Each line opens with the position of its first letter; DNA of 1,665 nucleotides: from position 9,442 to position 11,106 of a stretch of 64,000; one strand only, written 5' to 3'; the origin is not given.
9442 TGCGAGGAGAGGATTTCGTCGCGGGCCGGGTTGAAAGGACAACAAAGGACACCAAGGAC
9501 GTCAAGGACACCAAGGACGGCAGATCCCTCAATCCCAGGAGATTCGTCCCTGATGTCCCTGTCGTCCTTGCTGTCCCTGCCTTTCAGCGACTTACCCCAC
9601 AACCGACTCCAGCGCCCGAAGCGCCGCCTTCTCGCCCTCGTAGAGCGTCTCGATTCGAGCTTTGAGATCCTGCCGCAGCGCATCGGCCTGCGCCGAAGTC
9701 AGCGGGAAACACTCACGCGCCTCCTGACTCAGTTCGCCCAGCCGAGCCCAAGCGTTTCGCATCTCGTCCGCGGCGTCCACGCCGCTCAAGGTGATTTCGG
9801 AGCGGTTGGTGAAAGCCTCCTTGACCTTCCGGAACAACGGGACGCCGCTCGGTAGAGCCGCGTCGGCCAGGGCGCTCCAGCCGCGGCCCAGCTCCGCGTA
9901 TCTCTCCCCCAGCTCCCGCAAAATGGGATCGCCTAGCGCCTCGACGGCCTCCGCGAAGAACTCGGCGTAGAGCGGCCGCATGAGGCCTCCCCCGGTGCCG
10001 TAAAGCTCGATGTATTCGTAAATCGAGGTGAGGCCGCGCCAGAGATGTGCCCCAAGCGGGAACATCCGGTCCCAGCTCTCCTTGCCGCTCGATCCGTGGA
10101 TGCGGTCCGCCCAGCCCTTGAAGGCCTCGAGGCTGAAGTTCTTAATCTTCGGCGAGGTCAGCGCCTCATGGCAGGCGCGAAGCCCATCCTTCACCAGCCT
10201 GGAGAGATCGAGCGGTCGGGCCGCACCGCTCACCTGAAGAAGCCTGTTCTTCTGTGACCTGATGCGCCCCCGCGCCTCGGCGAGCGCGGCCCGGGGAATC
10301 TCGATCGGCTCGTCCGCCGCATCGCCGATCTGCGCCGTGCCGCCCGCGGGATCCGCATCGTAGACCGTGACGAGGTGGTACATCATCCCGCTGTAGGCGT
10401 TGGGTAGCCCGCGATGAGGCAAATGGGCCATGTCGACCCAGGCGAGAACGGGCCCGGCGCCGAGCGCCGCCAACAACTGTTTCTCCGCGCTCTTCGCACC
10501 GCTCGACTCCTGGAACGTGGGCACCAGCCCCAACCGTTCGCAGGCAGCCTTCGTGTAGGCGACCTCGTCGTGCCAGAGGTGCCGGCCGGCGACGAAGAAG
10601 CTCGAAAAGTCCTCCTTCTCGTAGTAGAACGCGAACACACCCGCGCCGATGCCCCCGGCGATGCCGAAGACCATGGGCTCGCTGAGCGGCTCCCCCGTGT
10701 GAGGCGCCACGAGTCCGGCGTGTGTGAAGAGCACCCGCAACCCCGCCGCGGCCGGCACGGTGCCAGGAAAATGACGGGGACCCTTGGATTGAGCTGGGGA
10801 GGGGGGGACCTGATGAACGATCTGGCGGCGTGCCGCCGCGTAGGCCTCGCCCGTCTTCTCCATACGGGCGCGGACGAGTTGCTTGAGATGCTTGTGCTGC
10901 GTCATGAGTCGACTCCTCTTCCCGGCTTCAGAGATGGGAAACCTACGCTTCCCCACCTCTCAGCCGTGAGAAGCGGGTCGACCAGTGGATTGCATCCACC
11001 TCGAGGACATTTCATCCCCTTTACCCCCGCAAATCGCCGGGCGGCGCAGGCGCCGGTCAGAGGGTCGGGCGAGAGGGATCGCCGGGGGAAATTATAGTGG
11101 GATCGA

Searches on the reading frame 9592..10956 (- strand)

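Call 22: search_protein_families(library=pfam, proteins=[window:9592-10956:-], max_evalue=0.001)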
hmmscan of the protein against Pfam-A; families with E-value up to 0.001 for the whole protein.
window:9592-10956:- (454 aa): 2 families
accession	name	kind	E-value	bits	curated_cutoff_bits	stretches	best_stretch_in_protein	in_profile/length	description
PF16169.10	DUF4872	-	4.5e-19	69.3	28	1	225-367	3-141/173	Domain of unknown function (DUF4872)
PF14399.12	BtrH_N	-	4.9e-15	56.4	29.7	1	74-212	8-133/134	Butirosin biosynthesis protein H, N-terminal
